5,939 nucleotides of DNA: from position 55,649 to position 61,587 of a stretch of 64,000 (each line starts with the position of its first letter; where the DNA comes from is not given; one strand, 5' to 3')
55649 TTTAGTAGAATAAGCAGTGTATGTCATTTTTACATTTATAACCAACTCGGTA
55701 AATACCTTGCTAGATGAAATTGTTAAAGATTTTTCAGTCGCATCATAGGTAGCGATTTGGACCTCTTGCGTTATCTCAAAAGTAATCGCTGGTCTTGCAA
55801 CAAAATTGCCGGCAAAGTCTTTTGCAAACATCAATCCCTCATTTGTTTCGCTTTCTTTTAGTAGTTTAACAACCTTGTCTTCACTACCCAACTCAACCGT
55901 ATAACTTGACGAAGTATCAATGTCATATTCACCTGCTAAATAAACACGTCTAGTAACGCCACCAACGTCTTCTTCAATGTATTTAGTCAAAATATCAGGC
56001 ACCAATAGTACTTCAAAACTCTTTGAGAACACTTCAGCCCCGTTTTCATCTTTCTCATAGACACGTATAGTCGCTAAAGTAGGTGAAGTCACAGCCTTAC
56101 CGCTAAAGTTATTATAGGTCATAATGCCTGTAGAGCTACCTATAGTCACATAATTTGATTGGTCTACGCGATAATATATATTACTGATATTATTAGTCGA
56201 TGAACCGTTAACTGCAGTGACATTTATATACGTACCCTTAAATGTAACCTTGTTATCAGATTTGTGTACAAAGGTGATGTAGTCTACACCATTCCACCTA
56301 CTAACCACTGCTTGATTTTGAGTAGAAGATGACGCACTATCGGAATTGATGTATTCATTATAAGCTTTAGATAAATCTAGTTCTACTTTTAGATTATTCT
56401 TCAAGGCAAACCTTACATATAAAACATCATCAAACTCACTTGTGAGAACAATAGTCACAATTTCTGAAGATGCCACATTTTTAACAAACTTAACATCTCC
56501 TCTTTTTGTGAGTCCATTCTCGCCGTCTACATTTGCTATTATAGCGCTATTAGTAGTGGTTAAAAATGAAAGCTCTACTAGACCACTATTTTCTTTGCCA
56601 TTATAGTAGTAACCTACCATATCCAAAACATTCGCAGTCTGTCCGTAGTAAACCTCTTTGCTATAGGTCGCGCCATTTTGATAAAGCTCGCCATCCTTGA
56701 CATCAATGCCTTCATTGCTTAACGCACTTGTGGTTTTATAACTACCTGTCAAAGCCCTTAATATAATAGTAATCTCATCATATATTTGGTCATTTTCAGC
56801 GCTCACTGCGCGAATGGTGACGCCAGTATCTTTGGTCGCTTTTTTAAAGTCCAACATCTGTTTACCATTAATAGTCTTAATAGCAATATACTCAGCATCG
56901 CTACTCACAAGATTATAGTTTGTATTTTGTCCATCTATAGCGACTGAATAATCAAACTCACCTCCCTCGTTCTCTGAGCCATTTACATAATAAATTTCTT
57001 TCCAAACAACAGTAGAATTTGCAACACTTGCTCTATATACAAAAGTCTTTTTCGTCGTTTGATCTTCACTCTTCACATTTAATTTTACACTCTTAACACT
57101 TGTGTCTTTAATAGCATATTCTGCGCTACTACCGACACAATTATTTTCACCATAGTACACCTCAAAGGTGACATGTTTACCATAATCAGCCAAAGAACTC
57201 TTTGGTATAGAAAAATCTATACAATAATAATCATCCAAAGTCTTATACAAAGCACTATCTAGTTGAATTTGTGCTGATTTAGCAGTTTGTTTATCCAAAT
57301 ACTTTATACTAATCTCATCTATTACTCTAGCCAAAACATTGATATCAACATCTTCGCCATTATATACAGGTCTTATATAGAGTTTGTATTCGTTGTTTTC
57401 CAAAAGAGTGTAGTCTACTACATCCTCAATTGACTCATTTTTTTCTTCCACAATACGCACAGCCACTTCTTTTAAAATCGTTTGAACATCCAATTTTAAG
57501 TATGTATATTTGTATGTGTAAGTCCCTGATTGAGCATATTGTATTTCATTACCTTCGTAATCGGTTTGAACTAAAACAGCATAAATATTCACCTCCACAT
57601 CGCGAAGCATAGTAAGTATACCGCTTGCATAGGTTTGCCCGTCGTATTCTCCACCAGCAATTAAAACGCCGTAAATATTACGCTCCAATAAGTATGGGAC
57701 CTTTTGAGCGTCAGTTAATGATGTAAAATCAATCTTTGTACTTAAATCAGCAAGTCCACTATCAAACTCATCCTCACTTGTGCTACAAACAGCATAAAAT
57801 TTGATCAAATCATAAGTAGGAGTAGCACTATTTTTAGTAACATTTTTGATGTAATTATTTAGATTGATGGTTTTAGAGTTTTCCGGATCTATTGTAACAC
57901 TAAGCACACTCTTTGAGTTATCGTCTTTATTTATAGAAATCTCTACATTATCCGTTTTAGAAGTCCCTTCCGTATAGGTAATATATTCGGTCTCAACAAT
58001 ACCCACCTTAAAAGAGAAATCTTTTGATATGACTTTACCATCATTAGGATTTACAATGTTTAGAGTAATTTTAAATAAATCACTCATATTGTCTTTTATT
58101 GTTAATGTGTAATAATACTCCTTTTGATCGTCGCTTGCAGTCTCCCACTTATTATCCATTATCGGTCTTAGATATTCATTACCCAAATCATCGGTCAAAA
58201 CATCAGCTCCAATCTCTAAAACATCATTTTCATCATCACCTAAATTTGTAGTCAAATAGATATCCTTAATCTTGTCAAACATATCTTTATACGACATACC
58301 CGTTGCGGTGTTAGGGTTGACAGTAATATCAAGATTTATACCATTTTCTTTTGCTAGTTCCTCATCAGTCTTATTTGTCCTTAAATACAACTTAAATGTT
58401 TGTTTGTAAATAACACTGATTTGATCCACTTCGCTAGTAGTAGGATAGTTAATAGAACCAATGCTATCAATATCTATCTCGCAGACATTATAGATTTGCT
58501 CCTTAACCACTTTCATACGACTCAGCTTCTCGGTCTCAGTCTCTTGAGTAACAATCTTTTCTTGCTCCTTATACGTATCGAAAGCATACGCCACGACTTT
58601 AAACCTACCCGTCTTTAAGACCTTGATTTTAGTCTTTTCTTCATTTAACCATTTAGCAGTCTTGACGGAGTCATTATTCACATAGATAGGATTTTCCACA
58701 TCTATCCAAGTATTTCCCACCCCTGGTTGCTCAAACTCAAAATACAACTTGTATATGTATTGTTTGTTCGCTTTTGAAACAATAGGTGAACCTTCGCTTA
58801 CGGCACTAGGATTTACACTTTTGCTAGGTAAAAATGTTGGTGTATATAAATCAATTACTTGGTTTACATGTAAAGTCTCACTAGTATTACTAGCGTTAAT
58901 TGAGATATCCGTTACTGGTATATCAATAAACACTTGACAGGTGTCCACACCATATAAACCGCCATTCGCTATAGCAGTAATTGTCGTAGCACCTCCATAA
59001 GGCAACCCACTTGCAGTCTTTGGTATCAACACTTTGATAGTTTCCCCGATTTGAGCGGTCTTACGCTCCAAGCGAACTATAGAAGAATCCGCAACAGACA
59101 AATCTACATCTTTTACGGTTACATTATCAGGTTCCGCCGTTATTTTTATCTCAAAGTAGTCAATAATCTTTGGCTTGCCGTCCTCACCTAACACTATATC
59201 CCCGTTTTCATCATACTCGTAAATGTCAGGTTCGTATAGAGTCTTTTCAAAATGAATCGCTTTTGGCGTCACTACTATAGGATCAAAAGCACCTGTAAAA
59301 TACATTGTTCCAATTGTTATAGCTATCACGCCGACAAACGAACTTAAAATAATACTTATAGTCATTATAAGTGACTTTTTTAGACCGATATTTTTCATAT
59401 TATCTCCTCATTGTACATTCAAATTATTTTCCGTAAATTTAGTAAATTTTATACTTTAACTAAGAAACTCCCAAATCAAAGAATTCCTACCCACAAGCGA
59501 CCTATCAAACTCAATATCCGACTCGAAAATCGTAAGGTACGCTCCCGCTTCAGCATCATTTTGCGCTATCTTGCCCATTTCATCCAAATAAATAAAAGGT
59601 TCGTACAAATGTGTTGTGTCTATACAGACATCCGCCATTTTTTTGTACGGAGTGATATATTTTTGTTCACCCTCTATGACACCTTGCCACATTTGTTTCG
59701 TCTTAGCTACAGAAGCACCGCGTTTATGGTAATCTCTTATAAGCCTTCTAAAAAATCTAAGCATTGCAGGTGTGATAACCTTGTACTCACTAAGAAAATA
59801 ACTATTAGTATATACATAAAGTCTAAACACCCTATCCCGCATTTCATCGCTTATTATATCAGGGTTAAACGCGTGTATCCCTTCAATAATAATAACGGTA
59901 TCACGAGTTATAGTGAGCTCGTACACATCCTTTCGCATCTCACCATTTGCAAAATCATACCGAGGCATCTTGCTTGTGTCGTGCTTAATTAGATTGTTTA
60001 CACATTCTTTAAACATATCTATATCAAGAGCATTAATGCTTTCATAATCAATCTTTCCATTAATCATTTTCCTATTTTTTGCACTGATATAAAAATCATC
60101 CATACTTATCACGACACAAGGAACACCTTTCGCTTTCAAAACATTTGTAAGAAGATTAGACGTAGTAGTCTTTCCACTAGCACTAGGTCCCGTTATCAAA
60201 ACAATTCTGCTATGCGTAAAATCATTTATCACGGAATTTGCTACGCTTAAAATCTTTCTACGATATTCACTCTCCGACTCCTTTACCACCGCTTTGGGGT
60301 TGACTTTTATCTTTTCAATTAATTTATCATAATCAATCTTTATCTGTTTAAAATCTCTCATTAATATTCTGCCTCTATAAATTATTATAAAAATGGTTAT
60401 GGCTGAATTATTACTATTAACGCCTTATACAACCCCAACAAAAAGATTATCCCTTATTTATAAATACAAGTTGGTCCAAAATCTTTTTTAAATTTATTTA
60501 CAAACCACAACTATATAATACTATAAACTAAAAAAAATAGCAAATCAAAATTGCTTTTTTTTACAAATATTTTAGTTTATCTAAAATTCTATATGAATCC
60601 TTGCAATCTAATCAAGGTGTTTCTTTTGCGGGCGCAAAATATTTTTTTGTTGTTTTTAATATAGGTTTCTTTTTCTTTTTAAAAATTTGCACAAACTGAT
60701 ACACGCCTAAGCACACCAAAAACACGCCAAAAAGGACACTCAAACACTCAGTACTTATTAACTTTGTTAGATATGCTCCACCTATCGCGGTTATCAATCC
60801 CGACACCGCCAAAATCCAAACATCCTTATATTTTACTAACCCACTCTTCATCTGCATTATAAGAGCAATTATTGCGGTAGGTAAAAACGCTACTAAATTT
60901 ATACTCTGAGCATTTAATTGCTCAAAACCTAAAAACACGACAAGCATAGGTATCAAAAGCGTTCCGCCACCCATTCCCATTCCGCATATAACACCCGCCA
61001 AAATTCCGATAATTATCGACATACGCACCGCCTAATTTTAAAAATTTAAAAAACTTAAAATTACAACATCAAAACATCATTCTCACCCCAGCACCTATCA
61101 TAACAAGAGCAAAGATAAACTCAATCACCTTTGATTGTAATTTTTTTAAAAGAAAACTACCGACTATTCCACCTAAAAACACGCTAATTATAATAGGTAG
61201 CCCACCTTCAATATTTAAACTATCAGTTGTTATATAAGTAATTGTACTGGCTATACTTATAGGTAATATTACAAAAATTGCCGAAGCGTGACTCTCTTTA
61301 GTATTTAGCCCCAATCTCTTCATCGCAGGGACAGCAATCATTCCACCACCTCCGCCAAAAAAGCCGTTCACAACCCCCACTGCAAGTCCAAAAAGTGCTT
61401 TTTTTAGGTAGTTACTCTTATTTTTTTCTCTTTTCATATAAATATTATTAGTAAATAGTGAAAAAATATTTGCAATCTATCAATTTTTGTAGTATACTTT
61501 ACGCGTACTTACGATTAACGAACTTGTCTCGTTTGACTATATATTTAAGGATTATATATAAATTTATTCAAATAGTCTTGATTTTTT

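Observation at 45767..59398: Single 13.6-kb gene encoding a 4543-aa non-repetitive surface protein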

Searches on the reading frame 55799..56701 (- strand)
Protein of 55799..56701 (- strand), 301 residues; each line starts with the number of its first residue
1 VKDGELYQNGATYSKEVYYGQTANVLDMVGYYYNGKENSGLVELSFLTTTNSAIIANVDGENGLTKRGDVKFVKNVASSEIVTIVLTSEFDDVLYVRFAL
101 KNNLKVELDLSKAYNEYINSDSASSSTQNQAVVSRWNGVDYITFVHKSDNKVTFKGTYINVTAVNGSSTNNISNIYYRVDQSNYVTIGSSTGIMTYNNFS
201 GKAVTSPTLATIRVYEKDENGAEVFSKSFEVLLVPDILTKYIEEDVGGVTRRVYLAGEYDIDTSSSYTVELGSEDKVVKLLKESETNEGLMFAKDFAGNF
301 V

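Call 66: find_homologous_proteins(query=window:55799-56701:-, max_evalue=0.001)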
Query window:55799-56701:-: 1550 candidates shared short words with the query, none scored E <= 0.001.

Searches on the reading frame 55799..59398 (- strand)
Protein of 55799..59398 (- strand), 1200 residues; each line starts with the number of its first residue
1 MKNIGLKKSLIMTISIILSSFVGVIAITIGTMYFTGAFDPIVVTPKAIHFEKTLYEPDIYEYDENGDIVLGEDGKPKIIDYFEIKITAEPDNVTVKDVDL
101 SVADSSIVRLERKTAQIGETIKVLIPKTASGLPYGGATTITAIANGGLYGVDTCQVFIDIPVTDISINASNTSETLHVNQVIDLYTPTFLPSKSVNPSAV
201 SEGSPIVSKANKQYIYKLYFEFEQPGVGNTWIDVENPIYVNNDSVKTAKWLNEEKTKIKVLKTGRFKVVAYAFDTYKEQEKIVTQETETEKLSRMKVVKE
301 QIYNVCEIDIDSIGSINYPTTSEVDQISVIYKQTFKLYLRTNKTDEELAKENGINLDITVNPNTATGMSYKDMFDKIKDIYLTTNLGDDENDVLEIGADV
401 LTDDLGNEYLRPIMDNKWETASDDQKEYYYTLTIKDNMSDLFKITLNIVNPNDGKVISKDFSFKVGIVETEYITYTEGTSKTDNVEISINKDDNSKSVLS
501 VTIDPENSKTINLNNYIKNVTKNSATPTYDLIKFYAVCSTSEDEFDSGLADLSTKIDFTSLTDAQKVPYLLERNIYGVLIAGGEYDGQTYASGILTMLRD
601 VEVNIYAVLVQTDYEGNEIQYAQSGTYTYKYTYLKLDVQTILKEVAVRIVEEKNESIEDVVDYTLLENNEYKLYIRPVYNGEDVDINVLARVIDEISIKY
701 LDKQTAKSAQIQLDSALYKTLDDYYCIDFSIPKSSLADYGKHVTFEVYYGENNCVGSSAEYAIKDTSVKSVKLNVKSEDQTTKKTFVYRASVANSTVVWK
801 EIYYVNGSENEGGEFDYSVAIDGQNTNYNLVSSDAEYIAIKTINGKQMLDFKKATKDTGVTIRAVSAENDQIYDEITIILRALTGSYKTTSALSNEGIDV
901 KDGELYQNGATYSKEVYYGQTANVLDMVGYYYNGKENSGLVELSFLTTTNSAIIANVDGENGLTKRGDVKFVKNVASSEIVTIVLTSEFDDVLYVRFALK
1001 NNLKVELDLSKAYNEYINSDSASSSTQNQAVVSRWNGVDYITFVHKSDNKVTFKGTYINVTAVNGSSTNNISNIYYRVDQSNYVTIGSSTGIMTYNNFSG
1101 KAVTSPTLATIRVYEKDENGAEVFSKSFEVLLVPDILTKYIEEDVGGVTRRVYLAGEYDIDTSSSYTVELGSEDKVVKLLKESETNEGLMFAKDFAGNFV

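Call 15: find_homologous_proteins(query=window:56399-59398:-, max_evalue=0.001)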
Query window:56399-59398:-: 8000 candidates shared short words with the query, none scored E <= 0.001.

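Call 89: predict_structure(protein=window:55799-59398:-)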
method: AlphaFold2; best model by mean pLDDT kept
length: 1200 residues; sequences in the alignment: 1
mean_pLDDT: 32.1   pTM: 0.27
mean pLDDT of the five models: 32.1, 24.9, 22.2, 22.1, 22.0
residues with pLDDT >= 90: 0; 70-90: 0; 50-70: 6; < 50: 1194
segments of 3 or more residues with pLDDT < 50: 1-69, 76-744, 746-772, 774-1200
pLDDT, mean of each block of 10 residues (from residue 1): 26 23 25 24 30 36 43 48 37 32 28 33 37 27 22 21 25 29 24 24 25 27 29 28 26 28 28 26 23 21 25 24 27 28 36 35 36 38 31 33 38 38 40 40 41 41 31 25 39 41 42 43 40 41 43 41 38 39 40 40 34 34 27 25 34 35 36 38 36 36 38 40 34 40 47 38 42 46 40 38 36 40 35 29 28 26 26 24 23 27 24 22 29 29 28 29 30 28 29 32 30 32 31 31 33 26 22 22 25 26 33 36 34 33 27 24 25 32 36 34
secondary structure, 60 per line:
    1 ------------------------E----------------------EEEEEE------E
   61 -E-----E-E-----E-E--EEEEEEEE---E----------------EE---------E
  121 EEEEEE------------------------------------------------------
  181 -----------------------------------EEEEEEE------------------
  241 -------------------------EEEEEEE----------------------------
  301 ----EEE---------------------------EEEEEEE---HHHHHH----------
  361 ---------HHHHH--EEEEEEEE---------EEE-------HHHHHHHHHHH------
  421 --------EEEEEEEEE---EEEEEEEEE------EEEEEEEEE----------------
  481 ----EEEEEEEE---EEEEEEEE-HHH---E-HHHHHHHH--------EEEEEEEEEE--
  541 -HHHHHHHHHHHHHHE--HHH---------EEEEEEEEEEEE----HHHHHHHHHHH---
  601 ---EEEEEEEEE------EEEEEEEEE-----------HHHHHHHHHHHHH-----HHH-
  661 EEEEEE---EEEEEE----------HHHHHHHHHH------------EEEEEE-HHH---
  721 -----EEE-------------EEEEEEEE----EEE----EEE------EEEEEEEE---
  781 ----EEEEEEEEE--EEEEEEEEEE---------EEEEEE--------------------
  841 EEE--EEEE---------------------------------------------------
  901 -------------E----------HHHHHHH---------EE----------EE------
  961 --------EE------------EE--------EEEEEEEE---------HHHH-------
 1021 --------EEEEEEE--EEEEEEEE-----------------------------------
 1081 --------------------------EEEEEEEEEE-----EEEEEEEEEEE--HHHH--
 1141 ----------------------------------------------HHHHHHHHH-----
elements in order (helices of 4 or more, strands of 3 or more residues): E48-53 E81-88 E120-126 E216-222 E266-272 E305-307 E335-341 H345-350 H370-374 E377-384 E394-396 H404-414 E429-437 E441-449 E456-464 E485-492 E496-503 H513-520 E529-538 H542-555 E571-582 H587-597 E604-612 E619-627 H639-651 E661-666 E670-675 H686-695 E708-713 E726-728 E742-749 E754-756 E761-763 E770-777 E785-793 E796-805 E815-820 E841-843 E846-849 H925-931 E993-1000 H1010-1013 E1029-1035 E1038-1045 E1107-1116 E1122-1132 H1135-1138 H1187-1195

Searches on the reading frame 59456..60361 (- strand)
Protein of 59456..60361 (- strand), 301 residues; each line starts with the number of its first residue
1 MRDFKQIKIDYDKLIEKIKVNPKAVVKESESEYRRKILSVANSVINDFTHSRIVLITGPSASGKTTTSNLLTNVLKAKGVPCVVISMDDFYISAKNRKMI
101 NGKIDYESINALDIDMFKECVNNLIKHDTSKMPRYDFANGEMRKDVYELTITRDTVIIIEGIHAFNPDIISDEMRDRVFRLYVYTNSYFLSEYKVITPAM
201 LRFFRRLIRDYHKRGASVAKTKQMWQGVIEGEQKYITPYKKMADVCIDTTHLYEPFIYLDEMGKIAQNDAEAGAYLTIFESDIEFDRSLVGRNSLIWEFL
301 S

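Call 9: search_protein_families(library=pfam, proteins=[window:59459-60361:-], max_evalue=0.001)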
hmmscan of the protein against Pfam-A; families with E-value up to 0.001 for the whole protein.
window:59459-60361:- (301 aa): 6 families
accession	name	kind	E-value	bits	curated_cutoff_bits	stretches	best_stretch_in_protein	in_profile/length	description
PF00485.24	PRK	-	2.3e-22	80.2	22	1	54-249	2-189/196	Phosphoribulokinase / Uridine kinase family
PF20720.3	nSTAND3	-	3.3e-05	24.1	27.2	1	48-91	14-58/155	Novel STAND NTPase 3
PF13401.12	AAA_22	-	8.9e-05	23.2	27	1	50-169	4-100/130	AAA domain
PF00448.28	SRP54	-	0.00022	21.4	22.7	1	52-96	2-46/196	SRP54-type protein, GTPase domain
PF13238.12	AAA_18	-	0.00034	21.5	29.4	1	54-164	1-82/128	AAA domain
PF08433.16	KTI12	-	0.00073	19.6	22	0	54-96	4-46/271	Chromatin associated protein KTI12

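Call 17: find_encoding_contigs(protein=window:59456-60361:-, flank=10000, max_places=8)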
Protein window:59456-60361:- (301 aa): 18 contigs read that carry it; 8 places shown.
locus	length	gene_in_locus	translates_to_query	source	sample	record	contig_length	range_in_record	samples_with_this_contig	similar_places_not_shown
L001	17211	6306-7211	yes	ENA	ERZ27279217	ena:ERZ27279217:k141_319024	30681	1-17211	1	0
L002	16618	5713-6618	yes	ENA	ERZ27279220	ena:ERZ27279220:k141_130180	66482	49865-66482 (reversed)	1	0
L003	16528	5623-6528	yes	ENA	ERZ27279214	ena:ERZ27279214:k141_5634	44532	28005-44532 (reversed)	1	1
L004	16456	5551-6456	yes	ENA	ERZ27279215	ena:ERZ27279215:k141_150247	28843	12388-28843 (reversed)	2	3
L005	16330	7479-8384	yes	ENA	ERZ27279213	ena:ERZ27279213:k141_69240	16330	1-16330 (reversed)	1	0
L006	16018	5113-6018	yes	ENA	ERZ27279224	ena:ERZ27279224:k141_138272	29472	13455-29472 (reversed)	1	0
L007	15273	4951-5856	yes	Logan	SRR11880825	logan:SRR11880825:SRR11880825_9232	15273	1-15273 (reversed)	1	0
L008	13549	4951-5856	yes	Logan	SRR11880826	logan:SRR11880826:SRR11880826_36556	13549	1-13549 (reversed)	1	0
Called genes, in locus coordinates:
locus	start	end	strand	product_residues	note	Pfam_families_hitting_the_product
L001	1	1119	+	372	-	?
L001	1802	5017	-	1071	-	-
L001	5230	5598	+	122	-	PF01925:TauE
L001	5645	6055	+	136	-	PF01925:TauE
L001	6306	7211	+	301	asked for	PF00485:PRK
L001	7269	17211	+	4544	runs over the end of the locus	-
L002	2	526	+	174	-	?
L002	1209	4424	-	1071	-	-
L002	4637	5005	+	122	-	PF01925:TauE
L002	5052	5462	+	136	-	PF01925:TauE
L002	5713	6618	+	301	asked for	PF00485:PRK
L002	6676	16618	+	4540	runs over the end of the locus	-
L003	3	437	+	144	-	?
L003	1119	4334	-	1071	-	-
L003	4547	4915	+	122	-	PF01925:TauE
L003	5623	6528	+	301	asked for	PF00485:PRK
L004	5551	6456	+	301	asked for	PF00485:PRK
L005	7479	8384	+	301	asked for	PF00485:PRK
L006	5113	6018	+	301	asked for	PF00485:PRK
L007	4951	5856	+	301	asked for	PF00485:PRK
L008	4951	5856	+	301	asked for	PF00485:PRK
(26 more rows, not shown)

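Call 73: search_protein_families(library=pfam, proteins=[L001:1805-5017:-], max_evalue=0.00001)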
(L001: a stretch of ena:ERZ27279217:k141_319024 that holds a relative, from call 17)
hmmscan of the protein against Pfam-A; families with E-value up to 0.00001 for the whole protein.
L001:1805-5017:- (1071 aa): 0 families

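Call 108: search_protein_families(library=ncbifam, proteins=[window:59459-60361:-, L001:1805-5017:-], max_evalue=0.001)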
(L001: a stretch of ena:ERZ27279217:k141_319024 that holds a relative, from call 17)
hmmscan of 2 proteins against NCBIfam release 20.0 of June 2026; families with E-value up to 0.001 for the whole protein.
window:59459-60361:- (301 aa): 11 families
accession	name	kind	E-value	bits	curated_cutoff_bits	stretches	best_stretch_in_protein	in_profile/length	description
TIGR00235.1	udk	equivalog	1.3e-26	93.5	220.3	1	52-249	7-187/207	uridine kinase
NF004018.0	PRK05480.1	equivalog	7.9e-26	90.8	180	1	50-250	5-188/210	uridine kinase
NF005655.0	PRK07429.1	subfamily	7e-12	45.1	236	1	53-250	10-186/326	phosphoribulokinase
NF005807.0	PRK07667.1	equivalog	2e-10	40.5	221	1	44-163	10-129/193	kinase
NF006746.0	PRK09270.1-5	subfamily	6.5e-08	31.8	250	1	39-161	7-131/210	nucleoside/nucleotide kinase family protein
NF005115.0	PRK06547.1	equivalog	2e-06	27.3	173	1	49-92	13-52/172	hypothetical protein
NF006743.0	PRK09270.1-2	equivalog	8.3e-06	25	227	1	39-128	17-103/217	nucleoside/nucleotide kinase family protein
NF006744.0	PRK09270.1-3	equivalog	9e-05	22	281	1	51-161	23-134/213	nucleoside/nucleotide kinase family protein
TIGR00554.2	panK_bact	equivalog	0.00017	21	235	1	50-178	81-211/310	type I pantothenate kinase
NF005255.0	PRK06762.2-2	equivalog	0.0003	20.8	140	1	52-173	4-109/163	hypothetical protein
NF011997.0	PRK15453.1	equivalog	0.00036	20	362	0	52-145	6-97/290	phosphoribulokinase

L001:1805-5017:- (1071 aa): 0 families

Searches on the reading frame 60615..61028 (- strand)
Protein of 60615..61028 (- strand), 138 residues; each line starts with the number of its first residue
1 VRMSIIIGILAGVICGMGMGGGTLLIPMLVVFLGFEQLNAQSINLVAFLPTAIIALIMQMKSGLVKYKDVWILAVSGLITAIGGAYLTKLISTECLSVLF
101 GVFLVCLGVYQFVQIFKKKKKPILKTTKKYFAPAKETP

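Call 9: search_protein_families(library=pfam, proteins=[window:60615-61028:-], max_evalue=0.001)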
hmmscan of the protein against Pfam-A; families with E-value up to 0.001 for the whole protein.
window:60615-61028:- (138 aa): 1 family
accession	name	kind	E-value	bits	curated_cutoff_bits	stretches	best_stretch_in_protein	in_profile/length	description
PF01925.25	TauE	-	9.2e-21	75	32.6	1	5-121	2-117/237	Sulfite exporter TauE/SafE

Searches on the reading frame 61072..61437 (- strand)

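Call 9: search_protein_families(library=pfam, proteins=[window:61072-61437:-], max_evalue=0.001)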
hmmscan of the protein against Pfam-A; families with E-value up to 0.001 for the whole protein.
window:61072-61437:- (122 aa): 1 family
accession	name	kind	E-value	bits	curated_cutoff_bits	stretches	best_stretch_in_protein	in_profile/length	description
PF01925.25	TauE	-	3.2e-22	79.8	32.6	1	5-120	121-237/237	Sulfite exporter TauE/SafE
